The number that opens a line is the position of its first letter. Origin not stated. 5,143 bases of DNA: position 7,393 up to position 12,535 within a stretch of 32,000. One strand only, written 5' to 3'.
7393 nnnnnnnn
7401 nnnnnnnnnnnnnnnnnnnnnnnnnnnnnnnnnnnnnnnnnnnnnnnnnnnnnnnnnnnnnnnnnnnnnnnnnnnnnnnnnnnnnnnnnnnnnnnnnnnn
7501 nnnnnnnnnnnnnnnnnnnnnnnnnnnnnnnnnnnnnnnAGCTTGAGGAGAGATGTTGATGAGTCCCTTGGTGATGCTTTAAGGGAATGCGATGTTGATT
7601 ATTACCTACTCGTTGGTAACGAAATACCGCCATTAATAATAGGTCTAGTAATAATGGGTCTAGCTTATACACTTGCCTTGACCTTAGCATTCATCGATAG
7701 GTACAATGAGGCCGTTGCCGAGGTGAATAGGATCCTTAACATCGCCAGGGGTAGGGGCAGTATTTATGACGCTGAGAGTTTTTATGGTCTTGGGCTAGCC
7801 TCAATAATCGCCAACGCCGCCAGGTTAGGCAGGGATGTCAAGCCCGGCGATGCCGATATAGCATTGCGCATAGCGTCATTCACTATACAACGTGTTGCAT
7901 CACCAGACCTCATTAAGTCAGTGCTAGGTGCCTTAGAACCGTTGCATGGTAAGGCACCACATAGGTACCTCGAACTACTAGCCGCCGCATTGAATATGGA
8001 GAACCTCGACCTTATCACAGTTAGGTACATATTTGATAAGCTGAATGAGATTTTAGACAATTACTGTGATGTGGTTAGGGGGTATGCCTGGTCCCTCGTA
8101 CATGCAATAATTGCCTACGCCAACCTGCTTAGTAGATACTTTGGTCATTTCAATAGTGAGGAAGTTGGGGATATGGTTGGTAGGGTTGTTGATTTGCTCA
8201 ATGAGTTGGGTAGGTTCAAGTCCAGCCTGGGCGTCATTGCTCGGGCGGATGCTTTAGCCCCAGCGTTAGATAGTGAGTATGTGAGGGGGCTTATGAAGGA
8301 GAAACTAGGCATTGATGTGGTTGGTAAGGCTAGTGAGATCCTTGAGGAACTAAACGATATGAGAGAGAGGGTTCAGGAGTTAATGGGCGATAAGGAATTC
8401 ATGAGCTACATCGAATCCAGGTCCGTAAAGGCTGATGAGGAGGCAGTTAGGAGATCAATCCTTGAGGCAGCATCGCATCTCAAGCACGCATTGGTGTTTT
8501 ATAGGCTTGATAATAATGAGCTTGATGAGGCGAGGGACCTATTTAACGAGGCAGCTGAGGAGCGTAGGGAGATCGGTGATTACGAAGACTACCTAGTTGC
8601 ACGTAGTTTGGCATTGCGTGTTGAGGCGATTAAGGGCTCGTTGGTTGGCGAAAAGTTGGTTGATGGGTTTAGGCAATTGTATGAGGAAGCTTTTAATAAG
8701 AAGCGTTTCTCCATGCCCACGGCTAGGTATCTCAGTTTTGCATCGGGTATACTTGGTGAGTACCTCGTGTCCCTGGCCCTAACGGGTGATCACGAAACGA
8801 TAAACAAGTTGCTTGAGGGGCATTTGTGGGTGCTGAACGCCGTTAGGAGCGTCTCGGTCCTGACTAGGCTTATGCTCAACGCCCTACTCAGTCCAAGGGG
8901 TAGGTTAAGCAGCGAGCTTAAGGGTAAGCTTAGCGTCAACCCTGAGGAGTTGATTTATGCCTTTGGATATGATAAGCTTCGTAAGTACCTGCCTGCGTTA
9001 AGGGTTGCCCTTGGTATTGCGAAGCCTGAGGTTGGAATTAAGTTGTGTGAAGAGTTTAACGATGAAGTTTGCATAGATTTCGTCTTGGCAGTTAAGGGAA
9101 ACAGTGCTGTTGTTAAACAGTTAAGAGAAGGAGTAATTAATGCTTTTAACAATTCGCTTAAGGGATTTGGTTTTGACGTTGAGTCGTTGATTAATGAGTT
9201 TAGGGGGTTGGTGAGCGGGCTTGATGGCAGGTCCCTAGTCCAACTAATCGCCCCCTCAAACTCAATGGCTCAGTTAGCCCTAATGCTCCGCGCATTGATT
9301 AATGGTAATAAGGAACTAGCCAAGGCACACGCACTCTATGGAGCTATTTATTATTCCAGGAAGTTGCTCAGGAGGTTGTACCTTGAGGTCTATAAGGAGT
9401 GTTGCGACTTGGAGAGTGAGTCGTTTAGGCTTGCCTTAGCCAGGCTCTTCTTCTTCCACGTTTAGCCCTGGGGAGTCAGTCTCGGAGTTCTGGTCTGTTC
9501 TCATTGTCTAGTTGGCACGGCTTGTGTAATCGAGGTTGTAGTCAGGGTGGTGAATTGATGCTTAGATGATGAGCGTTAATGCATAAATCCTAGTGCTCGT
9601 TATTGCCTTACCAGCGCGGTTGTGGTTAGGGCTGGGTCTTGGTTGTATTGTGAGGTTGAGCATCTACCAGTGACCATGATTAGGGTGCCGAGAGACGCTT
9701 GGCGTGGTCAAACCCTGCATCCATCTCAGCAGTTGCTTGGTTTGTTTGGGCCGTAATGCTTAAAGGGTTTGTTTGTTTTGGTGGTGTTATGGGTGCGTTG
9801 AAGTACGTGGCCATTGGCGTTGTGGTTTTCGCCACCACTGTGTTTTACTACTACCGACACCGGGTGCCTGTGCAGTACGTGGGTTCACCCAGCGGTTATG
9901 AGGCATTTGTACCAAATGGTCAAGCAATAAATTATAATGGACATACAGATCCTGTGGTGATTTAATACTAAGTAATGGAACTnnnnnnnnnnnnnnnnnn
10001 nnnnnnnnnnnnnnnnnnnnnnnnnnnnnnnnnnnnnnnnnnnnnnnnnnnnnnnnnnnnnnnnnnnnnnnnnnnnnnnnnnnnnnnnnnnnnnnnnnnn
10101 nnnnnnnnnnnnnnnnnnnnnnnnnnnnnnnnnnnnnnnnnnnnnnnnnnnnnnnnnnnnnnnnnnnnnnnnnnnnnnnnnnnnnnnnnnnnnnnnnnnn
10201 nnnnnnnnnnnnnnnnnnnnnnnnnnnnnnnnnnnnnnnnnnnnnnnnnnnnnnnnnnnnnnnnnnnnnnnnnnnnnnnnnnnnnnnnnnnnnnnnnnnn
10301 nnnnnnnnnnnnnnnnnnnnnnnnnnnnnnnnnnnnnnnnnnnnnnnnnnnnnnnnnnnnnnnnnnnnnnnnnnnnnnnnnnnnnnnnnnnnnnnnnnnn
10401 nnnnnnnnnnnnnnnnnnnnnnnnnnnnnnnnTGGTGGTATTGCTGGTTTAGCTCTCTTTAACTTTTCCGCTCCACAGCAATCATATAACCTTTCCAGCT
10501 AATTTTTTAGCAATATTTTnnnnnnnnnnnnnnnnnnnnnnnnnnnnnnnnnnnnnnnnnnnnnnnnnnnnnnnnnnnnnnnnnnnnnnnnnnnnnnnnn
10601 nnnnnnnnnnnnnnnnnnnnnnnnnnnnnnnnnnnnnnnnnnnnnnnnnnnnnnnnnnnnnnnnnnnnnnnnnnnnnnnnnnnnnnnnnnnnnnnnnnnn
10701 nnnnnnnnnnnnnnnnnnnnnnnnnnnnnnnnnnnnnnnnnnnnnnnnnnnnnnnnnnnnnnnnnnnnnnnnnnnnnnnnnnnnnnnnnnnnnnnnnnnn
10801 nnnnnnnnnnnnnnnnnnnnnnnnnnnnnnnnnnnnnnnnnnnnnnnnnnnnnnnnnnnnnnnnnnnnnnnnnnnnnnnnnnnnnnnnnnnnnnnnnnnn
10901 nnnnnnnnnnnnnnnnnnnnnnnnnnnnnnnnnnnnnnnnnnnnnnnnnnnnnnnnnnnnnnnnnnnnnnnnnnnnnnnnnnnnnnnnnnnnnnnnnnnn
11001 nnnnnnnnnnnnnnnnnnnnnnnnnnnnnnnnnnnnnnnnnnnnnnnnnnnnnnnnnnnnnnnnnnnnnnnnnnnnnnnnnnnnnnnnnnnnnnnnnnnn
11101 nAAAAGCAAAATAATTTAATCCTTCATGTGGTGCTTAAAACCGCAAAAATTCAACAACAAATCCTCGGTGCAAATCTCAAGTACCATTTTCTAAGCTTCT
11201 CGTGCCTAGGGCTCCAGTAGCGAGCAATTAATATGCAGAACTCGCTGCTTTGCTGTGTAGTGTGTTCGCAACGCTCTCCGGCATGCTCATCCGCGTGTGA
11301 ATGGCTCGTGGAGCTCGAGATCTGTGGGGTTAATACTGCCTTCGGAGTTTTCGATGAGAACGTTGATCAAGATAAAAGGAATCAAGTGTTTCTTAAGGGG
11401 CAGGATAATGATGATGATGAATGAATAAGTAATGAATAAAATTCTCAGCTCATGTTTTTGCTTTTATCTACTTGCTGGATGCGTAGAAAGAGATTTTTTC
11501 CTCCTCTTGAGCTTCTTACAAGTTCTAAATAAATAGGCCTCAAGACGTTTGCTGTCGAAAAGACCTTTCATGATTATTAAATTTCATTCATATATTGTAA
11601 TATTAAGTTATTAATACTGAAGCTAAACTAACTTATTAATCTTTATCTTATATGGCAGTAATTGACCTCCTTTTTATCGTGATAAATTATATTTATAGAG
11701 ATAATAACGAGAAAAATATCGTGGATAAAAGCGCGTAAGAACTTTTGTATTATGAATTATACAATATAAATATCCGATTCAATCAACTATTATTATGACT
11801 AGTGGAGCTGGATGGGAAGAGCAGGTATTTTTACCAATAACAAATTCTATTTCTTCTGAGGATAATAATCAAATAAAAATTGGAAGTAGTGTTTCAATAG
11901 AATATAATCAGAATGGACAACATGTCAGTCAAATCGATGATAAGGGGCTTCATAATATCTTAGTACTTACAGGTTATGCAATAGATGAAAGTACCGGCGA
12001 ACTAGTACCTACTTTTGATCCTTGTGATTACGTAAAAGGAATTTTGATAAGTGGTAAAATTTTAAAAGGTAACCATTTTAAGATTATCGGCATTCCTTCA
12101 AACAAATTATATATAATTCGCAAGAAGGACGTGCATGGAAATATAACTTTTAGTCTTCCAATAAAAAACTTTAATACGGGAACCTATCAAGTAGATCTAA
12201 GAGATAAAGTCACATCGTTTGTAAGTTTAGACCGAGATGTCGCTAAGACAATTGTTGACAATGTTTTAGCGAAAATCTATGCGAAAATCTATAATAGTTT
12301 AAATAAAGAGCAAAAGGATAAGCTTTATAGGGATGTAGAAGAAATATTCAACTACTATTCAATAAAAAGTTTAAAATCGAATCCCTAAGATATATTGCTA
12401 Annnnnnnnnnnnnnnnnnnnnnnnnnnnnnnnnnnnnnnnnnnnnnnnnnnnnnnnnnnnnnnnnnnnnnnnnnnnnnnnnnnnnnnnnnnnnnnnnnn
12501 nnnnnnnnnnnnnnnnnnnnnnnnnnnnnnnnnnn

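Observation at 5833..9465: A single in-frame TAG splits a ~1,209-codon P-loop NTPase plus helical-repeat gene (a STAND-like candidate sensor)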

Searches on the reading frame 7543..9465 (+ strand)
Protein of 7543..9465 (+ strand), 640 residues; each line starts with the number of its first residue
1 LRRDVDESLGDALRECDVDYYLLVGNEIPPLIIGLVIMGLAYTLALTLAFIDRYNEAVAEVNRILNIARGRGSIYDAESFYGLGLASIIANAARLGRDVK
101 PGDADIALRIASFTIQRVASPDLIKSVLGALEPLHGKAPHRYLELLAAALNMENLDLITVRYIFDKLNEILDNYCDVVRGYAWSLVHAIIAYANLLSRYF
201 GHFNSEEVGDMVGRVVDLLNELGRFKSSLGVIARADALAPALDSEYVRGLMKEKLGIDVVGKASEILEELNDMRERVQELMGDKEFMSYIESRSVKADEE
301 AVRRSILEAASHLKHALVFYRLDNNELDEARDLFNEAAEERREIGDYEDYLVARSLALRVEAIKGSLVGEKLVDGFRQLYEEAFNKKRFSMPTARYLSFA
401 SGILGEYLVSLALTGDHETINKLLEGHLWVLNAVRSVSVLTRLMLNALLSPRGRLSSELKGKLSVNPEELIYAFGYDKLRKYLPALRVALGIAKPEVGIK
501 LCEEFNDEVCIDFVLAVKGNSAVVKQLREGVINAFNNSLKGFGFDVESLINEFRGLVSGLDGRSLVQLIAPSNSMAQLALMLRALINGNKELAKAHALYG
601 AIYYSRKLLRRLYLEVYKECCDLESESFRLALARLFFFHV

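Call 5: search_protein_families(library=pfam, proteins=[window:7543-9462:+], max_evalue=1)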
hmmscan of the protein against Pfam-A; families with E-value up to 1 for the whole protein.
window:7543-9462:+ (640 aa): 2 families
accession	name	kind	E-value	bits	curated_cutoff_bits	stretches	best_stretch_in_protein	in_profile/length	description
PF13424.12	TPR_12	-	0.046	14.4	30.1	1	311-356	5-48/77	Tetratricopeptide repeat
PF00975.26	Thioesterase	-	0.17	12.5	26.4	1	264-326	119-179/226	Thioesterase domain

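Call 26: search_protein_families(library=padloc, proteins=[window:7543-9462:+], max_evalue=0.01)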
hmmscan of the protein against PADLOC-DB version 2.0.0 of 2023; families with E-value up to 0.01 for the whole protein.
window:7543-9462:+ (640 aa): 0 families

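Call 66: predict_structure(alignment_id=A6)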
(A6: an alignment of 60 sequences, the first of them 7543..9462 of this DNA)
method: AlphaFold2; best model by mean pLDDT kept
length: 640 residues; sequences in the alignment: 60
mean_pLDDT: 92.6   pTM: 0.90
mean pLDDT of the five models: 92.6, 91.7, 91.1, 90.3, 89.6
residues with pLDDT >= 90: 520; 70-90: 101; 50-70: 19; < 50: 0
segments of 3 or more residues with pLDDT < 50: none
pLDDT, mean of each block of 10 residues (from residue 1): 74 79 80 69 78 94 95 91 95 96 97 88 89 97 97 90 98 94 96 97 97 97 84 97 97 97 98 96 95 94 95 94 96 94 90 96 96 98 84 84 98 96 96 96 97 86 96 76 94 97 93 98 97 87 78 96 97 95 97 97 92 97 96 97
secondary structure, 60 per line:
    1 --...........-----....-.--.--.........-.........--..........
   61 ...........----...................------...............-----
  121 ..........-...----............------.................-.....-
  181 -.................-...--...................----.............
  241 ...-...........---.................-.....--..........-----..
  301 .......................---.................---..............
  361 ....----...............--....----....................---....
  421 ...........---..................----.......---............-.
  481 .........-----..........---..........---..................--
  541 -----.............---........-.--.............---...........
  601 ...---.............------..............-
elements in order: H3-13 H19-22 H30-38 H40-48 H51-71 H76-94 H101-115 H121-130 H139-150 H157-173 H175-179 H182-198 H205-223 H228-243 H245-255 H259-275 H277-281 H284-293 H299-323 H327-343 H347-364 H369-383 H386-389 H394-413 H417-431 H435-452 H457-463 H467-477 H480-489 H495-504 H508-517 H521-538 H546-558 H562-569 H574-586 H590-603 H607-619 H626-639

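Call 68: fold_search(model_id=the predicted structure, library=pdb)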
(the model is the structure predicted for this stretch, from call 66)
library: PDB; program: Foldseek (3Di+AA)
matches with E <= 10: 911; with E <= 0.001: 0
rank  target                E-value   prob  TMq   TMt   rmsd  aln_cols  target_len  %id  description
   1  9rtt_Q                5.2e-03  0.89  0.17  0.13  27.2       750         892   13  Activated Elongation Complex with IWS1 and ELOF1 (released 2025-09-03)
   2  8cwy_A                6.8e-03  0.89  0.14  0.17  20.6       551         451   13  Accurate computational design of genetically encoded 3D protein crystals (released 2023-11-01)
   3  7qds_B                1.5e-02  0.94  0.21  0.15  29.5       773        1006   11  Apo human SKI complex in the open state (released 2022-02-02)
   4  4a1s_B                2.1e-02  1.00  0.22  0.36  15.2       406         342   12  Crystallographic structure of the Pins:Insc complex (released 2012-03-28)
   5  9j79_P                2.1e-02  0.89  0.18  0.19  16.8       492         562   13  Cryo-EM structure of CRL2-FEM1B bound with TOM20(tetramer) (released 2025-04-09)
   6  9hvq_Q                3.1e-02  0.72  0.17  0.13  25.5       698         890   12  Structure of the transcribing Pol II-DSIF-PAF-SPT6-RECQL5 complex (released 2025-07-16)
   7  9ijj_AA               3.3e-02  0.82  0.18  0.22  18.5       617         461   14  In situ structure of the central apparatus in mouse sperm axoneme. (released 2025-06-04)
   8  5lqw_Q                3.5e-02  0.89  0.24  0.21  20.7       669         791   12  yeast activated spliceosome (released 2016-10-05)
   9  3sf4_A                3.7e-02  1.00  0.26  0.41  12.0       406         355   13  Crystal structure of the complex between the conserved cell polarity proteins Inscuteable and LGN (released 2011-11-23)
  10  6bq1_B                4.0e-02  0.99  0.26  0.24  17.6       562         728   12  Human PI4KIIIa lipid kinase complex (released 2017-12-13)
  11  5uwo_C                4.0e-02  0.57  0.16  0.12  26.3       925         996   11  Crystal Structure of Engineered FMRP-1b NES Peptide in complex with CRM1-Ran-RanBP1 (released 2017-03-22)
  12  4hau_C                4.3e-02  0.69  0.17  0.12  26.1       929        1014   10  Crystal structure of CRM1 inhibitor Ratjadone A in complex with CRM1-Ran-RanBP1 (released 2013-01-09)
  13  8qah_A                4.3e-02  0.38  0.11  0.14  24.3       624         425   13  X-ray crystal structure of a de novo designed single-chain parallel coiled-coil alpha-helical barrel with 8 inner heli (released 2024-07-03)
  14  9ijj_AC               4.4e-02  0.96  0.24  0.31  18.2       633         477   12  In situ structure of the central apparatus in mouse sperm axoneme. (released 2025-06-04)
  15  4haw_C                4.4e-02  0.63  0.17  0.12  26.1       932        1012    9  Crystal structure of CRM1 inhibitor Leptomycin B in complex with CRM1(K548A)-Ran-RanBP1 (released 2013-01-09)
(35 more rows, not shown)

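Call 70: find_encoding_contigs(protein=window:7543-9465:+, flank=3500, max_places=8)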
Protein window:7543-9465:+ (640 aa): 23 contigs read that carry it; 6 places shown.
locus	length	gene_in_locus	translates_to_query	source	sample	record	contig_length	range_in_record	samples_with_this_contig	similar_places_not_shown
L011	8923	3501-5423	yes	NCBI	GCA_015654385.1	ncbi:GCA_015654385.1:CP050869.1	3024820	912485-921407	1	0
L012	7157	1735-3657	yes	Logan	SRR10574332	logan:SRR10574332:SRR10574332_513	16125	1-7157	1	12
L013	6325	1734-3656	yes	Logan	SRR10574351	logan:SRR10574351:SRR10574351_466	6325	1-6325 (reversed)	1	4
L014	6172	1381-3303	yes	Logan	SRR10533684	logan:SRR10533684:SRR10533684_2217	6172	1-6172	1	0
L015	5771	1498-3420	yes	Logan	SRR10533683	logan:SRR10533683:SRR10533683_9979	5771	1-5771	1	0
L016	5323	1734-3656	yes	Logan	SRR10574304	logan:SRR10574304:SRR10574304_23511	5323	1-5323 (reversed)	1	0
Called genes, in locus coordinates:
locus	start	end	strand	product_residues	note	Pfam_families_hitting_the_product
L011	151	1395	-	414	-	PF00872:Transposase_mut, PF10551:MULE (weak)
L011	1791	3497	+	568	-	PF20720:nSTAND3 (weak)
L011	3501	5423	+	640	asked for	-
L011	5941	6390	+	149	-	-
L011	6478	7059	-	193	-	-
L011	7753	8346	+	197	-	PF19021:Cmr7A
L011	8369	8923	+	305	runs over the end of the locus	PF03787:RAMPs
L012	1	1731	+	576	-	?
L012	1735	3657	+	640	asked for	-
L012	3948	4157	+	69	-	-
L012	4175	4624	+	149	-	-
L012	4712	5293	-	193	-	-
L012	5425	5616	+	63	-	-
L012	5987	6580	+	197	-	PF19021:Cmr7A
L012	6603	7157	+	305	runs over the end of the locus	PF03787:RAMPs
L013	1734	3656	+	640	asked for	-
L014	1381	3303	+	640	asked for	-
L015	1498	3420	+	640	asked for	-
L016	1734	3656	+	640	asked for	-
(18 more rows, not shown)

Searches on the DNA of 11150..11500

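Call 74: search_rna_families(source=window, start=11150, end=11500, threshold=evalue, max_evalue=1)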
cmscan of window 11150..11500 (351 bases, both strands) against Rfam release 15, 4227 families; matches with E-value up to 1: 1.
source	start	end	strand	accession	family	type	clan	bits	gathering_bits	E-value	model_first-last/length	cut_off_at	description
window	11441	11467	-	RF02248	Six3os1_3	Gene; lncRNA;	-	14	40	0.24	49-75/75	no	Six3os1 conserved region 3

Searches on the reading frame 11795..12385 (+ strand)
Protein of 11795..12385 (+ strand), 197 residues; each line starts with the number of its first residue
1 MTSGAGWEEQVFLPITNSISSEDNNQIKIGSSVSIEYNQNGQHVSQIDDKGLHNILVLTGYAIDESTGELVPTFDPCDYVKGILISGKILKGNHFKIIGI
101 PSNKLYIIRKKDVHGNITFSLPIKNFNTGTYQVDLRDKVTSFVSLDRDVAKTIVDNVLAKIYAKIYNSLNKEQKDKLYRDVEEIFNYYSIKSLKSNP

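Call 17: search_protein_families(library=pfam, proteins=[window:11795-12385:+], max_evalue=0.001)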
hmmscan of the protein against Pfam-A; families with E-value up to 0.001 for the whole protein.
window:11795-12385:+ (197 aa): 1 family
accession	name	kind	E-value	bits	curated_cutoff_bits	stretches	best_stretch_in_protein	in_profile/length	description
PF19021.5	Cmr7A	-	6.3e-138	457.4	27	1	1-197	1-197/197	CRISPR system CMR subunit Cmr7 1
